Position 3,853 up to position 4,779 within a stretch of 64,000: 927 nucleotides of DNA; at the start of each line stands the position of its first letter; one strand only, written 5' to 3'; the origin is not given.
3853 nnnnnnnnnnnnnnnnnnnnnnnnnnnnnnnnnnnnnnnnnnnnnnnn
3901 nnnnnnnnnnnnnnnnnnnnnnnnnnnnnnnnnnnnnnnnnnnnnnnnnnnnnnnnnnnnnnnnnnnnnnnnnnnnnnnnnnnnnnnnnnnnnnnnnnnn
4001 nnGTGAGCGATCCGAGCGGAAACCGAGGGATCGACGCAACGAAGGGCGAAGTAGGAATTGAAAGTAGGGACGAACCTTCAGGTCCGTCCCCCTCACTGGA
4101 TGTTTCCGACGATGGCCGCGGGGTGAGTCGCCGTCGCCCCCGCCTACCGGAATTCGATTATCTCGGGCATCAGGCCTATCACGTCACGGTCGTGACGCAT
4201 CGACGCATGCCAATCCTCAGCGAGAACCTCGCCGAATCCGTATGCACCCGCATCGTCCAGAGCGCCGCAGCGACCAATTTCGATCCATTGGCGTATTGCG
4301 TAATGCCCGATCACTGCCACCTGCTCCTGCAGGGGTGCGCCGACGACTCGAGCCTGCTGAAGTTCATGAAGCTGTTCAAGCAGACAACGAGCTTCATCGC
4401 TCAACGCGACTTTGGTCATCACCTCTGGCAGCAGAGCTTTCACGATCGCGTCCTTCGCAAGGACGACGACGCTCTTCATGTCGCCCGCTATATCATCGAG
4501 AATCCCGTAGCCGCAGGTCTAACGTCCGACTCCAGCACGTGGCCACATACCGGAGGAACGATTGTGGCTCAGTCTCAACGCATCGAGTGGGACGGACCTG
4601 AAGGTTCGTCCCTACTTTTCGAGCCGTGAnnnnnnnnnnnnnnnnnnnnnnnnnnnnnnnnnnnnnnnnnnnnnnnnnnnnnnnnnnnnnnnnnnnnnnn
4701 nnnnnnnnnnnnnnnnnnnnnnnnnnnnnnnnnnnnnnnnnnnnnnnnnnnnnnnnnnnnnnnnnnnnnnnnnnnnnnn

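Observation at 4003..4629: REPtron-like unit: RAYT gene bracketed by a perfect inverted pair of 28-bp GTAG-hairpin REPs, sitting between ppdK and a sirtuin gene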

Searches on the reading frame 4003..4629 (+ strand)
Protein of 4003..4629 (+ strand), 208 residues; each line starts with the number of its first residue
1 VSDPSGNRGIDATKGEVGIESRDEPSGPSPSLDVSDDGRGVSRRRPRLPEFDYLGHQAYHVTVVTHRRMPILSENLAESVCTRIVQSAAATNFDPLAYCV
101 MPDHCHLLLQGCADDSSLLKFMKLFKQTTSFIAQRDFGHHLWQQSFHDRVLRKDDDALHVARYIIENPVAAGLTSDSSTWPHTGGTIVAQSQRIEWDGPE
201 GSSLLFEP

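Call 5: search_protein_families(library=pfam, proteins=[window:4003-4629:+], max_evalue=0.01)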
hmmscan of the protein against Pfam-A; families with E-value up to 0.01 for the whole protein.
window:4003-4629:+ (208 aa): 1 family
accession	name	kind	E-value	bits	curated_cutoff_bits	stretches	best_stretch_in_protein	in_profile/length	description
PF01797.21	Y1_Tnp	-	1.1e-12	48.6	23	1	58-164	6-118/121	Transposase IS200 like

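Call 6: search_protein_families(library=ncbifam, proteins=[window:4003-4629:+], max_evalue=0.01)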
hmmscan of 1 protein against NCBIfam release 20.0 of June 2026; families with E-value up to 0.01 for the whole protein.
window:4003-4629:+ (208 aa): 2 families
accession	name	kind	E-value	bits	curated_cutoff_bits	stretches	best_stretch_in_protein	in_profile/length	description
NF047646.1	REP_Tyr_transpos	equivalog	5.5e-28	97.7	80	1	56-182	9-145/146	REP-associated tyrosine transposase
NF033573.1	transpos_IS200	equivalog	3.7e-09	36.9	55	1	58-146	12-102/126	IS200/IS605 family transposase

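Call 8: find_encoding_contigs(protein=window:4003-4626:+, flank=10000, max_places=10)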
Protein window:4003-4626:+ (208 aa): 1 contig read that carries it; 1 place shown.
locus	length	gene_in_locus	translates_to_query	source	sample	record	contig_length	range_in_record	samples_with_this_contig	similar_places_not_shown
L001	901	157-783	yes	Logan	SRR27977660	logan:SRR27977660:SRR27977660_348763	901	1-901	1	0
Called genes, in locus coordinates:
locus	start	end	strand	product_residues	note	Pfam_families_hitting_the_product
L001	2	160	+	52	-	?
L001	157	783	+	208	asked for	PF01797:Y1_Tnp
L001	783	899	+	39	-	?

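Call 9: find_homologous_proteins(query=window:4123-4626:+, max_evalue=0.001)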
Query window:4123-4626:+ (168 aa): 12 proteins with E <= 0.001 among 155 candidates.
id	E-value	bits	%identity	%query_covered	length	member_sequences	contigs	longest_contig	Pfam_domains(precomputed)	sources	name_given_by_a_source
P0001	6.3e-111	386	99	100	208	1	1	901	PF01797.22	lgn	-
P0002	6.0e-31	125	46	86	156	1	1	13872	PF01797.22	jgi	jgi:putative transposase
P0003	5.8e-30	122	41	89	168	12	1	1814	PF01797.22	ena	-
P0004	2.7e-29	120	51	74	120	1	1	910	PF01797.22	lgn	-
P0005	1.3e-25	108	41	90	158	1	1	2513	PF01797.22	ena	-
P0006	2.5e-24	104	35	93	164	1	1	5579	PF01797.22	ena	-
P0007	6.7e-24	102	40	85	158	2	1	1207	PF01797.22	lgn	-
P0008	1.2e-22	98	42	74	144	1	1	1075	PF01797.22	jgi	jgi:REP element-mobilizing transposase RayT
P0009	4.7e-19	87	38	85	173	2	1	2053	PF01797.22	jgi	jgi:putative transposase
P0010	4.2e-17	80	35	86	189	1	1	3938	PF01797.22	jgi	jgi:putative transposase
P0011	2.6e-14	71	36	74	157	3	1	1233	PF01797.22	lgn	-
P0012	6.3e-12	63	34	78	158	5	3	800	PF01797.22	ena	-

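Call 12: find_encoding_contigs(protein=P0004, flank=10000, max_places=4)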
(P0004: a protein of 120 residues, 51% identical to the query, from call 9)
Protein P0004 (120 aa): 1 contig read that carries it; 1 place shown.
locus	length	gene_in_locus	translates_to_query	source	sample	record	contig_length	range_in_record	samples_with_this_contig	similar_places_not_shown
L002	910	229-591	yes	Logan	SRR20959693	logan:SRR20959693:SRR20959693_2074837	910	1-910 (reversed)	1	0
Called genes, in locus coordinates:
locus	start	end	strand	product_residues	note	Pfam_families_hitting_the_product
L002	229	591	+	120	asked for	PF01797:Y1_Tnp (weak)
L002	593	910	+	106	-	?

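Call 13: find_encoding_contigs(protein=P0002, flank=10000, max_places=4)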
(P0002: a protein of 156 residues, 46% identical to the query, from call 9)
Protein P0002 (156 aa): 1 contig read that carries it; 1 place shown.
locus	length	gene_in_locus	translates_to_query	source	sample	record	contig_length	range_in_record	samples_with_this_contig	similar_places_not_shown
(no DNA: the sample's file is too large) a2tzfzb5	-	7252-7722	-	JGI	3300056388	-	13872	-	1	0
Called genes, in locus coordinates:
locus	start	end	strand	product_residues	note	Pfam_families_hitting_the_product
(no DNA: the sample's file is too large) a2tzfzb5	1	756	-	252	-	?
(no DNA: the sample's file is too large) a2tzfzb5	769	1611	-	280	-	PF00005:ABC_tran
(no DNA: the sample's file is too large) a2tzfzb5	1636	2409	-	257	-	PF02405:MlaE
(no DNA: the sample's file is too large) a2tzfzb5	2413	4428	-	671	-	PF00270:DEAD (faint), PF04851:ResIII, PF17757:UvrB_inter, PF27431:UvrB_3rd, PF00271:Helicase_C, PF12344:UvrB, PF02151:UVR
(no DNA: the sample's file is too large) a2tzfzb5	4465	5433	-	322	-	PF05762:VWA_CoxE (weak), PF00092:VWA, PF13519:VWA_2, PF13768:VWA_3 (faint)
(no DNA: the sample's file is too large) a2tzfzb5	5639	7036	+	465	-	PF01368:DHH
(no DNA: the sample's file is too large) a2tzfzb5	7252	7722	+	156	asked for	PF01797:Y1_Tnp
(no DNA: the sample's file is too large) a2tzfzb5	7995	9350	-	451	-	PF01523:PmbA_TldD_1st (weak), PF19290:PmbA_TldD_2nd, PF19289:PmbA_TldD_3rd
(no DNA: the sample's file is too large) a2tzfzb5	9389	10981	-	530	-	PF01523:PmbA_TldD_1st, PF19290:PmbA_TldD_2nd (weak), PF19289:PmbA_TldD_3rd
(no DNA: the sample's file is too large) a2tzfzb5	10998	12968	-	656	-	PF05960:DUF885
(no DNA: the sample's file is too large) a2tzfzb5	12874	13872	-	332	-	?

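Call 14: find_encoding_contigs(protein=P0003, flank=10000, max_places=4)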
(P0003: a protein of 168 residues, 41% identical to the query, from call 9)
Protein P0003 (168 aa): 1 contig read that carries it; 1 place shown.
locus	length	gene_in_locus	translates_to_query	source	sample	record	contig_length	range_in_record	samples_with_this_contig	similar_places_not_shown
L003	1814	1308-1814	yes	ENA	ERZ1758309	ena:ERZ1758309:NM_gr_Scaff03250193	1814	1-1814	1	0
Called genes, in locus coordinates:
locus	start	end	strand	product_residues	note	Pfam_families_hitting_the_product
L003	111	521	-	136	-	-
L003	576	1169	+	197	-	-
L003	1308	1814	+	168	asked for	PF01797:Y1_Tnp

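Call 15: find_encoding_contigs(protein=P0005, flank=10000, max_places=4)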
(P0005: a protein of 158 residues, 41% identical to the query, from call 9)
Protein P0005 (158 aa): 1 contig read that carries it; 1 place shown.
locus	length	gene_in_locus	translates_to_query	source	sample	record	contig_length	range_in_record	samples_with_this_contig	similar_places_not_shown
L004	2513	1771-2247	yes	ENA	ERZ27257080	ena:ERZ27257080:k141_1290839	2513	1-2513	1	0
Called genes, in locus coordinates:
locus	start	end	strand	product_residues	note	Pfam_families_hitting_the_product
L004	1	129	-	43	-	PF02861:Clp_N (weak)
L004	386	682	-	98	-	PF03992:ABM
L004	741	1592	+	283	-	PF03446:NAD_binding_2, PF14833:NAD_binding_11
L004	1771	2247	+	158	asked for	PF01797:Y1_Tnp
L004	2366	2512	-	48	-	?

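Call 27: search_solved_structures(query=window:4123-4626:+, max_evalue=1, show_alignments=2)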
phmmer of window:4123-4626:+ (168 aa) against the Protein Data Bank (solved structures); distinct sequences matched with E-value up to 1: 7.
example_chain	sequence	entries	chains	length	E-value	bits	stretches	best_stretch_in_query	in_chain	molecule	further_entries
4er8_A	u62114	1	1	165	1.7e-06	31.1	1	27-144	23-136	TnpArep for protein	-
2xm3_A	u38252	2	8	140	0.0013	21.7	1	14-103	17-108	TRANSPOSASE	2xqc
2xma_A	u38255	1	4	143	0.0014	21.6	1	14-103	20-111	TRANSPOSASE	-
2xo6_A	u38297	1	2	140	0.0016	21.3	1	14-103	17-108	TRANSPOSASE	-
2fyx_A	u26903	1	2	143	0.0031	20.4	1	14-107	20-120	transposase, putative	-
2f4f_A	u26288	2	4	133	0.24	14.3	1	19-76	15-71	Transposase, putative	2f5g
2ec2_A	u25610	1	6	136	0.53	13.1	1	19-73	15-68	136aa long hypothetical transposase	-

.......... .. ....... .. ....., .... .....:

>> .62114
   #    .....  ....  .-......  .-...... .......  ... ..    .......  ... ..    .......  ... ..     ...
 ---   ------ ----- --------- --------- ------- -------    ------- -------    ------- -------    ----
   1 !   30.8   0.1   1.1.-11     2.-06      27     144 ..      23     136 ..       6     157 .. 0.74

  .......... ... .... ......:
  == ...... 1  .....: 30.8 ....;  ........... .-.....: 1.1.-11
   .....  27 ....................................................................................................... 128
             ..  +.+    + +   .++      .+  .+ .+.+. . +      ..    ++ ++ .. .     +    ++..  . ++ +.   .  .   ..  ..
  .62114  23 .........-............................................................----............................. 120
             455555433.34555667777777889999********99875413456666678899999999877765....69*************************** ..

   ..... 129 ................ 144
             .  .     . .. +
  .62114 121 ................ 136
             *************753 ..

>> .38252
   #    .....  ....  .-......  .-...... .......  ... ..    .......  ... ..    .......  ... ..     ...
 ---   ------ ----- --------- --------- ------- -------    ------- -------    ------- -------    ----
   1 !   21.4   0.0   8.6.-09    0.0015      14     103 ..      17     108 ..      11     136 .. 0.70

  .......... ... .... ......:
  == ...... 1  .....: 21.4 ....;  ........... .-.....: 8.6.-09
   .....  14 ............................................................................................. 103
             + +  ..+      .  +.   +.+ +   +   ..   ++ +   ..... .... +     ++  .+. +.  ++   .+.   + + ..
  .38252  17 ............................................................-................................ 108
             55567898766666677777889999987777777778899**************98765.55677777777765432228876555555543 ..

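Call 35: find_related_loci(query=A1, collection=metagenome_contigs, flank=5000)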
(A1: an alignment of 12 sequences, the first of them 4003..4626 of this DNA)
Query A1 (208 aa) in metagenome_contigs; peptide patterns used: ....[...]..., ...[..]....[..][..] (x = any residue, [..] = any of these).
600 stretches matched a pattern (row limit reached: there are more); 344 encode a relative of the query (tblastn E <= 1e-3); the best 80 are kept; 80 distinct loci.
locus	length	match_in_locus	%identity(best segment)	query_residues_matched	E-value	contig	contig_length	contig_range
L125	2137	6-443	48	43-188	8e-37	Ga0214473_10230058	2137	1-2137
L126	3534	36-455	43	46-184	8e-36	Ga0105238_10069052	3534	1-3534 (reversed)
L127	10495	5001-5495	35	27-187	7e-35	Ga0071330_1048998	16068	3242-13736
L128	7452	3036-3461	45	46-186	7e-35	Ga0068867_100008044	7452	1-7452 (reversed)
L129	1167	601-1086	41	26-186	2e-35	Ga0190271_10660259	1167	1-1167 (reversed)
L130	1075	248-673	44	43-184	2e-35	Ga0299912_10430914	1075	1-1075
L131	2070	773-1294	39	16-184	3e-34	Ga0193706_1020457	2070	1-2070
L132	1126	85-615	38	24-194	2e-34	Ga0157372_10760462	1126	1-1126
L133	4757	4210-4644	42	44-187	2e-33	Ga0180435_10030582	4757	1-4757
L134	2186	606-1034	41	43-184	4e-33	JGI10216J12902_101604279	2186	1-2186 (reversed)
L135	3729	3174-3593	42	46-184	5e-33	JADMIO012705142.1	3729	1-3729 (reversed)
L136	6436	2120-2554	42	43-187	2e-32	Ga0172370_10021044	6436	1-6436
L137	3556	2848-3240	43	53-182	4e-32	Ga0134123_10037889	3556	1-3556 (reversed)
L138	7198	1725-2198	41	30-187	4e-32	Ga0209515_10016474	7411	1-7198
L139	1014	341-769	39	46-187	7e-33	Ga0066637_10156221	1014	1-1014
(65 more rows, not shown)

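Call 52: predict_structure(alignment_id=A1)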
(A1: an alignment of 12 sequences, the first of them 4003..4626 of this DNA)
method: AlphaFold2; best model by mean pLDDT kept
length: 208 residues; sequences in the alignment: 12
mean_pLDDT: 79.6   pTM: 0.68
mean pLDDT of the five models: 79.6, 79.5, 78.3, 78.0, 77.3
residues with pLDDT >= 90: 129; 70-90: 9; 50-70: 33; < 50: 37
segments of 3 or more residues with pLDDT < 50: 14-16, 31-45, 194-208
pLDDT, mean of each block of 10 residues (from residue 1): 52 53 56 44 50 91 96 95 98 98 98 97 98 93 95 93 95 94 85 47 34
secondary structure, 60 per line:
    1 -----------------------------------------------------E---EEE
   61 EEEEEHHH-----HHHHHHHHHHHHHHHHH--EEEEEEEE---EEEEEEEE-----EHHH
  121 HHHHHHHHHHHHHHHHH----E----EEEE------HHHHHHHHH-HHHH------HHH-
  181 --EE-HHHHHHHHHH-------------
elements in order: E58-65 H74-90 E93-100 E104-111 H118-137 E147-150 H157-165 H167-170 H186-195

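Call 54: search_protein_representatives(protein=window:4123-4626:+)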
Query: 168 residues. Proteins with E-value up to 0.001 (for the whole library): 8479; up to 1e-10: 1324; up to 1e-30: 33. The best 150 are listed.
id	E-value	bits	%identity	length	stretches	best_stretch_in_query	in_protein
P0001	2.0e-111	385.5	99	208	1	1-168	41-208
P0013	1.5e-43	164.7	52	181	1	3-149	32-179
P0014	2.1e-42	160.9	47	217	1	3-160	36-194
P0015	8.8e-41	155.6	47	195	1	3-161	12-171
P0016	1.8e-40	154.7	49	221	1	5-149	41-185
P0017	6.6e-39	149.5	48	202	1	9-149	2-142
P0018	2.6e-38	147.6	47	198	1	4-151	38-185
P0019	7.6e-38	146.1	45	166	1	4-149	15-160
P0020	1.2e-36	142.2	45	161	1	4-147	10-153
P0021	1.2e-36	142.2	43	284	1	2-156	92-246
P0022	1.2e-36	142.1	44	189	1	4-154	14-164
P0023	4.0e-35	137.2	44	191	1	4-148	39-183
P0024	4.2e-35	137.2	49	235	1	2-137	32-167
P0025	4.6e-34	133.8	47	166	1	4-146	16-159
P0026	7.5e-34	133.1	44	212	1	2-166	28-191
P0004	8.5e-30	119.9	54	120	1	42-144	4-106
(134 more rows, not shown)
